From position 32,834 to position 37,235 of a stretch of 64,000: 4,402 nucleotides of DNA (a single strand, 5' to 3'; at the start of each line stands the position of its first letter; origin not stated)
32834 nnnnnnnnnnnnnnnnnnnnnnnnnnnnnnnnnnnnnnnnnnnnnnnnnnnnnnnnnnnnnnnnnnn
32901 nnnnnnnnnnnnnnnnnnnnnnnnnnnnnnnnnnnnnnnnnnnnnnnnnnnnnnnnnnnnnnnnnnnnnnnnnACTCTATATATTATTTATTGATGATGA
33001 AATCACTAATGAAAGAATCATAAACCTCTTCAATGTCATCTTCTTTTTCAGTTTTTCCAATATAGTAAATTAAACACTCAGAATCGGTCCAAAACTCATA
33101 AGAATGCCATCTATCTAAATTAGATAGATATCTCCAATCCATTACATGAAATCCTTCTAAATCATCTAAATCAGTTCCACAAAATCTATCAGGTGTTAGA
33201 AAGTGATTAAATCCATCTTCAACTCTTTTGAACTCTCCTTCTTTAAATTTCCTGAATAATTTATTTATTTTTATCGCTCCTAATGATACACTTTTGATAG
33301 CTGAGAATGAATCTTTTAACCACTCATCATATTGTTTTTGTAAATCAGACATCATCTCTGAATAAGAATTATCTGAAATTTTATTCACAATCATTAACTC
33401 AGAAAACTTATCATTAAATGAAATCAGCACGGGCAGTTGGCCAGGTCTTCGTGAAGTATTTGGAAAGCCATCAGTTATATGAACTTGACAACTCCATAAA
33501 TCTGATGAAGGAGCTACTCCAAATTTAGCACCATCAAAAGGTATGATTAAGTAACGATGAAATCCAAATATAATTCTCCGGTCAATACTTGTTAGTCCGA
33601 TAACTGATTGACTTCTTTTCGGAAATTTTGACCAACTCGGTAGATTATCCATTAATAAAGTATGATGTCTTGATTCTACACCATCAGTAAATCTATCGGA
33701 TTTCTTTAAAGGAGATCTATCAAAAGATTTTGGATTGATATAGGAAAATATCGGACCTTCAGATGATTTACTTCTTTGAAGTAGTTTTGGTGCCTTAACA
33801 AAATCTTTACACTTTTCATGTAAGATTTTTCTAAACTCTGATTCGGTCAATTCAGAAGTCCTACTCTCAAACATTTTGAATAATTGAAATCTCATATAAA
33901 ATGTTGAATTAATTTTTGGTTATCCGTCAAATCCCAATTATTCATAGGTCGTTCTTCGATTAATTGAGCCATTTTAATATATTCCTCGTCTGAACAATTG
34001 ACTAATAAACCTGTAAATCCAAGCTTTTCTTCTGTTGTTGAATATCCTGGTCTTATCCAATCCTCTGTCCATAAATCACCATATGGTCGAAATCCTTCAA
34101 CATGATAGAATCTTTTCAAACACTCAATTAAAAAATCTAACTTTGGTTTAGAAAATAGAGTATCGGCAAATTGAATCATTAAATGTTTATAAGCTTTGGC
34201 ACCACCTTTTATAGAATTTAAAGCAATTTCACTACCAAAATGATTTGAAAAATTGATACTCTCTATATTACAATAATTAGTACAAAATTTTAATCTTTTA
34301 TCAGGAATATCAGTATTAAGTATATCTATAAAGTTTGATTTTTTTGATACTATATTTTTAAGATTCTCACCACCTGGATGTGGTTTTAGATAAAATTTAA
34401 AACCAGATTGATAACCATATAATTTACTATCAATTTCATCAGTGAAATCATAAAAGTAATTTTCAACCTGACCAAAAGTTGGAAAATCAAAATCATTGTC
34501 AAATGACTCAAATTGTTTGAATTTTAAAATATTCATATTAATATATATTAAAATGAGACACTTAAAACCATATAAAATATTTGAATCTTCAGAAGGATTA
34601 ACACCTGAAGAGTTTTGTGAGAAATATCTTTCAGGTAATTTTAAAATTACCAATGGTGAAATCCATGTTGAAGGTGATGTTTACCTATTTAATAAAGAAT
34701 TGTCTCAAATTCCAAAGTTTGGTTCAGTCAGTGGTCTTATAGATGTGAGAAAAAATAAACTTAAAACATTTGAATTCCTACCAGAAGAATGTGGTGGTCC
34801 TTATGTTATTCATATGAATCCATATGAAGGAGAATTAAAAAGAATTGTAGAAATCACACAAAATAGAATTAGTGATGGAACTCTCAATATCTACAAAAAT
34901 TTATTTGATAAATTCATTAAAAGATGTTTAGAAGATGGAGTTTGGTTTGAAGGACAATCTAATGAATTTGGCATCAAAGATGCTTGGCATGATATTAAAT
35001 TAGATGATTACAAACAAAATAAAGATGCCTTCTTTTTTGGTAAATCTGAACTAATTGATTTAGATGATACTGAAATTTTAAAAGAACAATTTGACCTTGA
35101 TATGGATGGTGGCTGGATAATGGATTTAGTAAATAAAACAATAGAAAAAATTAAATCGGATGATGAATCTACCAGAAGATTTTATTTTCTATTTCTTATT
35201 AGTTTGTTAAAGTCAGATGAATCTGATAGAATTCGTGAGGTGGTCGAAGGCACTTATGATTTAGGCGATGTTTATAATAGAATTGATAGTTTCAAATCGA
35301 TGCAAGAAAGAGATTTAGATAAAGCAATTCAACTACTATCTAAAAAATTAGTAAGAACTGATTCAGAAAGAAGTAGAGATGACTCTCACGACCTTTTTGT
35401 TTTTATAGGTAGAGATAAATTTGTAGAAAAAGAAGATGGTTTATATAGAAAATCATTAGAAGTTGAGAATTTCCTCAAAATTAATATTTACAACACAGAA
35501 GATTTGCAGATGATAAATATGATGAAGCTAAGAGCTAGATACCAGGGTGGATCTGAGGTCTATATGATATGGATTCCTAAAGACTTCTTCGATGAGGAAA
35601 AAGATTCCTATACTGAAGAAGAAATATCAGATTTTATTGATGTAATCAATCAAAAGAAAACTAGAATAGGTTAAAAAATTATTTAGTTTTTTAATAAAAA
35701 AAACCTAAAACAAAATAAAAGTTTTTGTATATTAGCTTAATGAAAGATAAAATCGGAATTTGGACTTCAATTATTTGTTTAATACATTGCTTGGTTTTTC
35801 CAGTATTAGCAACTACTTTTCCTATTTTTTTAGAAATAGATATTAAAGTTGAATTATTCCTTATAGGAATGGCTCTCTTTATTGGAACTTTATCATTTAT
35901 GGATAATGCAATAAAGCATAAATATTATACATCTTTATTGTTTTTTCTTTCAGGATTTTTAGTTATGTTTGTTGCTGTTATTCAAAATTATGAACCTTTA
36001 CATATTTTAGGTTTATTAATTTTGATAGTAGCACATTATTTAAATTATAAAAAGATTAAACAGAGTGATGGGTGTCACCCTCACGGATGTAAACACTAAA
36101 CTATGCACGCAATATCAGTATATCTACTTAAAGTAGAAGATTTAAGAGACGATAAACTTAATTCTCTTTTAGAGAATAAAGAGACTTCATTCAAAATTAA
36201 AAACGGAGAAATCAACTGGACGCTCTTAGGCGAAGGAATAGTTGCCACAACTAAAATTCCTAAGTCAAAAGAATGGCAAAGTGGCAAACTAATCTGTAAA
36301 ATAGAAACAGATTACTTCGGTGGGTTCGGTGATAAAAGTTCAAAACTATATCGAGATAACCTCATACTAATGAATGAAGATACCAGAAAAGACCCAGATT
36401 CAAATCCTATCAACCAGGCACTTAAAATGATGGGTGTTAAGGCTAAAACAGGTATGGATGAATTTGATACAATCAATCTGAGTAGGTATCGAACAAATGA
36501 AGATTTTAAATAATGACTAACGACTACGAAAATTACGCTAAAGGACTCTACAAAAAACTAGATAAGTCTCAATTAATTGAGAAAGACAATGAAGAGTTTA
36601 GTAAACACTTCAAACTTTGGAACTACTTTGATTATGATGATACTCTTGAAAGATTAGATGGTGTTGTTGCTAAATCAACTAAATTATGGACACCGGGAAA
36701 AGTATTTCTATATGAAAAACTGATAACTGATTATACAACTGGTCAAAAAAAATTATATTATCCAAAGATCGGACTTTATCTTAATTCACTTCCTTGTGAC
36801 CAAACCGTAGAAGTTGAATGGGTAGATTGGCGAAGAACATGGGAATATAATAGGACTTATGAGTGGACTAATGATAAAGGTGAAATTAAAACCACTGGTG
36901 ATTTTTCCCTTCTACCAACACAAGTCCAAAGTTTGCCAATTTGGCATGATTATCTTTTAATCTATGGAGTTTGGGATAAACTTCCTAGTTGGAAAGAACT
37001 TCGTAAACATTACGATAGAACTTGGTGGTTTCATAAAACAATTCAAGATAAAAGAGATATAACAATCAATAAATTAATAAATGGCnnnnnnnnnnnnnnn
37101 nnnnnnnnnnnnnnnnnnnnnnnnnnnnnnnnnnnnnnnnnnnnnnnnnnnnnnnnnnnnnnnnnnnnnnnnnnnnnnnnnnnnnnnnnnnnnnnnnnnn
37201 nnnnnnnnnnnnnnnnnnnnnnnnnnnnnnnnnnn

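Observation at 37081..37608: Phage-encoded IF-3 homolog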

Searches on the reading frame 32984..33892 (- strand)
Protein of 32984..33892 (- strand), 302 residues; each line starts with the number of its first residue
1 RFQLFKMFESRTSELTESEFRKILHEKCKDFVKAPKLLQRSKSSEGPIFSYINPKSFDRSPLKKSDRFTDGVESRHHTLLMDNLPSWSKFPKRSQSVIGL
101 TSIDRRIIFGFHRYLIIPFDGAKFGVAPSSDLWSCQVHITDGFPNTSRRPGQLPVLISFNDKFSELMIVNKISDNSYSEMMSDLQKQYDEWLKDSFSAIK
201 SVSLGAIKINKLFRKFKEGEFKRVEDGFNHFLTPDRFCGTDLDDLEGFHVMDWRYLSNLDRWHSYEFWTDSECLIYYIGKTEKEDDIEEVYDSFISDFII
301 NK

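Call 23: search_protein_families(library=phrogs, proteins=[window:32984-33892:-], max_evalue=0.0001)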
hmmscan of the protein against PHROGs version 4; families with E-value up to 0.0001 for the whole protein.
window:32984-33892:- (302 aa): 1 family
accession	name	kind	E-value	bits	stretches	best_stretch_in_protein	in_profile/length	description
phrog_12810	-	unknown function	3.2e-16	59.7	1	75-237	67-215/788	-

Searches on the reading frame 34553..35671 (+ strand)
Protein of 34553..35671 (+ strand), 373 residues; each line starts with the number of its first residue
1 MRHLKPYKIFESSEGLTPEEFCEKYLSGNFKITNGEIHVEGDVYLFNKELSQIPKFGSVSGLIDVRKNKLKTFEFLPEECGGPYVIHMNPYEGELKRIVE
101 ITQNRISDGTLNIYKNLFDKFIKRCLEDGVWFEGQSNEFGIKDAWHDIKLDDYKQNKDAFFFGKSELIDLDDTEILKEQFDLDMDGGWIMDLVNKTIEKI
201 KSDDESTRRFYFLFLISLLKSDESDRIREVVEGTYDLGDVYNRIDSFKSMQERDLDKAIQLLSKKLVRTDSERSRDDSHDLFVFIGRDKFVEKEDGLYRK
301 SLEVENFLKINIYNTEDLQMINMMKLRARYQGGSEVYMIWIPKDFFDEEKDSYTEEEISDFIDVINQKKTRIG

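Call 3: search_protein_families(library=pfam, proteins=[window:34553-35671:+], max_evalue=0.01)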
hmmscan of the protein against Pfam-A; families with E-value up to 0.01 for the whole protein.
window:34553-35671:+ (373 aa): 1 family
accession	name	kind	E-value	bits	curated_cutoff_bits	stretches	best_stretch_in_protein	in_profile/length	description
PF24722.1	DUF7674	-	0.0082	16.6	27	0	187-264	28-98/111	Domain of unknown function (DUF7674)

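Call 5: search_protein_families(library=phrogs, proteins=[window:34553-35671:+], max_evalue=0.001)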
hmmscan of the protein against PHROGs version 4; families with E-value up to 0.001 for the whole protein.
window:34553-35671:+ (373 aa): 0 families

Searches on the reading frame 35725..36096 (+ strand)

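Call 3: search_protein_families(library=pfam, proteins=[window:35725-36096:+], max_evalue=0.01)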
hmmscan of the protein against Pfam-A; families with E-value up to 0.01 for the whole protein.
window:35725-36096:+ (124 aa): 2 families
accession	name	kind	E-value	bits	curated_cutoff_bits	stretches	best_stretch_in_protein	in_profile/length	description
PF03203.19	MerC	-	7.9e-19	68.7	27.6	1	8-109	1-108/108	MerC mercury resistance protein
PF06166.18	DUF979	-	0.0041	16.8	26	1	46-115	6-72/307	Protein of unknown function (DUF979)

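Call 5: search_protein_families(library=phrogs, proteins=[window:35725-36096:+], max_evalue=0.001)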
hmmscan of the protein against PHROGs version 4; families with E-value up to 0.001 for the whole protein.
window:35725-36096:+ (124 aa): 0 families

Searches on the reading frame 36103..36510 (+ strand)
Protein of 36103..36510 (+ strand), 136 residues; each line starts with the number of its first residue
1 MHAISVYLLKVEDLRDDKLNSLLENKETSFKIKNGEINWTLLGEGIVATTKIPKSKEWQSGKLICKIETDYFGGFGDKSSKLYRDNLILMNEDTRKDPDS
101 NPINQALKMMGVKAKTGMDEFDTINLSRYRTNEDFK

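Call 3: search_protein_families(library=pfam, proteins=[window:36103-36510:+], max_evalue=0.01)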
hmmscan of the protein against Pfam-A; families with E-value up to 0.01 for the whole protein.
window:36103-36510:+ (136 aa): 0 families

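Call 5: search_protein_families(library=phrogs, proteins=[window:36103-36510:+], max_evalue=0.001)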
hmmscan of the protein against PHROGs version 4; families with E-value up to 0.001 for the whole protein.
window:36103-36510:+ (136 aa): 0 families

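Call 73: search_solved_structures(query=window:36103-36510:+, max_evalue=1)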
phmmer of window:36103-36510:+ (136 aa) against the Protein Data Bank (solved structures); distinct sequences matched with E-value up to 1: 7.
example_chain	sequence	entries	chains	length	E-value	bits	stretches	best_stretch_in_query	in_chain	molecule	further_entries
6xss_A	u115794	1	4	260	0.0021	21.2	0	92-110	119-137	C4_nat_HFuse-7900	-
5cwp_A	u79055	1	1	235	0.012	18.8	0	92-110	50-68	Designed helical repeat protein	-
7nty_A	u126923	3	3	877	0.16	15.1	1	32-82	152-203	Leucine--tRNA ligase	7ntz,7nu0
7nua_A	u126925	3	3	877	0.16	15.1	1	32-82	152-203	Leucine--tRNA ligase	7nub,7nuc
6q89_A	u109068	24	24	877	0.16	15.1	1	32-82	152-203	Leucine--tRNA ligase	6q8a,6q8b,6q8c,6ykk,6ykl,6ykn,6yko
7nu1_A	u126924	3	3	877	0.23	14.6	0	32-82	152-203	Leucine--tRNA ligase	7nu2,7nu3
8f6r_A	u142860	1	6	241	0.74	13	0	91-115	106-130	De novo designed oligomeric protein C6-79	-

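Call 76: find_homologous_proteins(query=window:36103-36510:+, max_evalue=0.00001)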
Query window:36103-36510:+ (136 aa): 25 proteins with E <= 0.00001 among 37 candidates.
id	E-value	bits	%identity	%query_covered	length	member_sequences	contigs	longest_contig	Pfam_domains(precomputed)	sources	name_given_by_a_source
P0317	2.2e-84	298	100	100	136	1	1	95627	-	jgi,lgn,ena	-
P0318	2.2e-83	295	99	100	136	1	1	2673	-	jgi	jgi:hypothetical protein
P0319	2.3e-83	295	99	100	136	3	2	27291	-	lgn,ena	-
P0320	3.0e-83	294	99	100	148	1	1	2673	-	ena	-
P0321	3.4e-81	287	96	100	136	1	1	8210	-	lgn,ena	-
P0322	4.1e-79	281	94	100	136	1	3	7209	-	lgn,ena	-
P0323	2.5e-77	275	90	100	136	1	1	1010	-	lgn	-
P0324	1.8e-75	269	90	100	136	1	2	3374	-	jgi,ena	-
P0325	3.2e-75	268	90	100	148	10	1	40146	-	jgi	jgi:hypothetical protein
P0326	3.8e-75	268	90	100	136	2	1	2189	-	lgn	-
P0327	1.9e-74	266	90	100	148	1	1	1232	-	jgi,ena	jgi:hypothetical protein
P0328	9.7e-71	254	85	100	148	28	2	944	-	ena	-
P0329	1.1e-70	254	85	100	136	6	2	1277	-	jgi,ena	-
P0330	9.8e-52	192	66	100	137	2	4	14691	-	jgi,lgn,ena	jgi:hypothetical protein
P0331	1.5e-49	185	69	100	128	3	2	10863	-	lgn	-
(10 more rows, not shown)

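Call 81: predict_structure(alignment_id=A2)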
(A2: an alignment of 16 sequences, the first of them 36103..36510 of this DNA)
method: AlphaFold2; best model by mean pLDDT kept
length: 136 residues; sequences in the alignment: 16
mean_pLDDT: 85.0   pTM: 0.81
mean pLDDT of the five models: 85.0, 83.3, 81.8, 81.6, 75.3
residues with pLDDT >= 90: 70; 70-90: 41; 50-70: 25; < 50: 0
segments of 3 or more residues with pLDDT < 50: none
pLDDT, mean of each block of 10 residues (from residue 1): 85 70 63 70 91 83 93 82 95 92 95 94 91 85
secondary structure, 60 per line:
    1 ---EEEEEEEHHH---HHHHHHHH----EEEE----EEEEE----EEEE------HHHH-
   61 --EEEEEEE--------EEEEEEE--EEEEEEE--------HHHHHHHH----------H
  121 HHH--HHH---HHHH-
elements in order: E4-10 H17-24 E29-32 E37-41 E46-49 H56-59 E63-69 E78-84 E87-93 H102-109 H120-123 H132-135

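Call 84: fold_search(model_id=the predicted structure, library=pdb)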
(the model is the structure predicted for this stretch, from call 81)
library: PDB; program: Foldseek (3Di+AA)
matches with E <= 10: 101; with E <= 0.001: 0
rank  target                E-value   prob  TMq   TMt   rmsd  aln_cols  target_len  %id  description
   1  8jov_0                1.9e+00  0.06  0.20  0.06  12.1       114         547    9  Portal-tail complex of phage GP4 (released 2023-11-01)
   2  8v8k_B                2.0e+00  0.02  0.18  0.20  11.2       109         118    8  Crystal Structure of Nanobody NbE (released 2024-09-11)
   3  6u2d_B                2.2e+00  0.08  0.16  0.29   8.8        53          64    9  PmtCD peptide exporter basket domain (released 2020-10-14)
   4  3hrg                  2.2e+00  0.06  0.21  0.13  13.7       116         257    9  Crystal structure of Bacteroides thetaiotaomicron BT_3980, protein with actin-like ATPase fold and unknown function (NP_ (released 2009-06-23)
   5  4ue3_LLL              2.4e+00  0.11  0.22  0.06   8.8        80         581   14  The Mechanism of Hydrogen Activation by NiFe-hydrogenases and the Importance of the active site Arginine (released 2014-12-24)
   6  5a4i_L                2.5e+00  0.11  0.23  0.06   8.8        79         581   16  The mechanism of Hydrogen activation by NiFE-hydrogenases (released 2015-11-25)
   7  5lmm_L                2.5e+00  0.11  0.23  0.06   8.8        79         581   16  Structure of E coli Hydrogenase Hyd-1 mutant E28Q (released 2017-08-16)
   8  3dgt                  2.5e+00  0.02  0.15  0.09  12.9       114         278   10  The 1.5 A crystal structure of endo-1,3-beta-glucanase from Streptomyces sioyaensis (released 2008-09-02)
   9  9erc_M                2.6e+00  0.11  0.21  0.06   8.4        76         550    9  Hydrogenase-2 Ni-Li state (released 2025-04-02)
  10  6gam_L                3.0e+00  0.11  0.22  0.06   8.4        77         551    9  Structure of E14Q variant of E. coli hydrogenase-2 (as-isolated enzyme) (released 2019-02-20)
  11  3uqy_L                3.1e+00  0.10  0.23  0.06   8.8        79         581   16  H2-reduced structure of E. coli hydrogenase-1 (released 2012-03-28)
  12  5jrd_L                3.1e+00  0.09  0.23  0.06   8.9        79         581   16  E. coli Hydrogenase-1 variant P508A (released 2017-03-08)
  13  3gmx_A                3.1e+00  0.07  0.21  0.19  13.0        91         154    5  Crystal Structure of Beta-Lactamse Inhibitory Protein-Like Protein (BLP) at 1.05 Angstrom Resolution (released 2009-03-31)
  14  6syo_LLL              3.1e+00  0.04  0.21  0.06  16.5       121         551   11  Hydrogenase-2 variant R479K - As Isolated form (released 2020-10-14)
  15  6ehq_L                3.3e+00  0.10  0.21  0.06   8.5        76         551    9  E. coli Hydrogenase-2 (as isolated form). (released 2018-04-18)
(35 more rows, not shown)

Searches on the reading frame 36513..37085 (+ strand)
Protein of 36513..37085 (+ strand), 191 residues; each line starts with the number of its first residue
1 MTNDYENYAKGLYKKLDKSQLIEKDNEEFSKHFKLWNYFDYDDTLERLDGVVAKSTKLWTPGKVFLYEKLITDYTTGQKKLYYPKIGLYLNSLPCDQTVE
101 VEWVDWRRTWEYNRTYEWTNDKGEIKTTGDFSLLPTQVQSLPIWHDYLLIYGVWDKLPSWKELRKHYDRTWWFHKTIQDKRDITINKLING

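Call 3: search_protein_families(library=pfam, proteins=[window:36513-37085:+], max_evalue=0.01)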
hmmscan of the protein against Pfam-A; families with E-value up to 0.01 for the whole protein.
window:36513-37085:+ (191 aa): 0 families

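Call 5: search_protein_families(library=phrogs, proteins=[window:36513-37085:+], max_evalue=0.001)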
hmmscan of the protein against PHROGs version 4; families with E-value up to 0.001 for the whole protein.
window:36513-37085:+ (191 aa): 0 families

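Call 24: search_dna_similar(query=window:36513-37085:+, collection=phages, mode=protein, max_rows=15, max_evalue=0.001)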
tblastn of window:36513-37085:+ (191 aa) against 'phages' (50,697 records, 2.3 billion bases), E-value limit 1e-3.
Records with a match: 2; places in all: 2; records where one place covers at least 80% of the query: 1.
Best place of each record, by identity: <60% 2.
By first word of the organism name: uncultured 2.
By host as written in the record: - 2.
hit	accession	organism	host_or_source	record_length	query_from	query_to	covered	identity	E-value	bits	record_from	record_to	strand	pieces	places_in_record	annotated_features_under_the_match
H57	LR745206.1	uncultured phage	metagenomic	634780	21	189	88%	43.6%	1e-35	137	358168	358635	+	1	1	record has no annotation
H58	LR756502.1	uncultured phage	metagenomic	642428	40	189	79%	40.4%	1e-30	122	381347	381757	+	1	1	record has no annotation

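Call 26: get_annotated_region(hit=H57, flank=6000)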
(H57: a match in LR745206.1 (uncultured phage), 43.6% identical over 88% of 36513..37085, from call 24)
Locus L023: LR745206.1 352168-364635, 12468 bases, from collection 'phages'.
description: uncultured phage genome assembly, chromosome: 1.
organism: uncultured phage (NCBI taxid 278008)
taxonomy: Viruses; environmental samples
host: -; source: metagenomic; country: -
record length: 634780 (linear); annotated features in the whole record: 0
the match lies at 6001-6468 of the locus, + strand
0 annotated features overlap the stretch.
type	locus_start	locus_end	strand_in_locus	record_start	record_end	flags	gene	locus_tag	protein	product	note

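Call 74: search_solved_structures(query=window:36513-37085:+, max_evalue=1)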
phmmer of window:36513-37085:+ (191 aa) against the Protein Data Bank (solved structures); distinct sequences matched with E-value up to 1: 0.
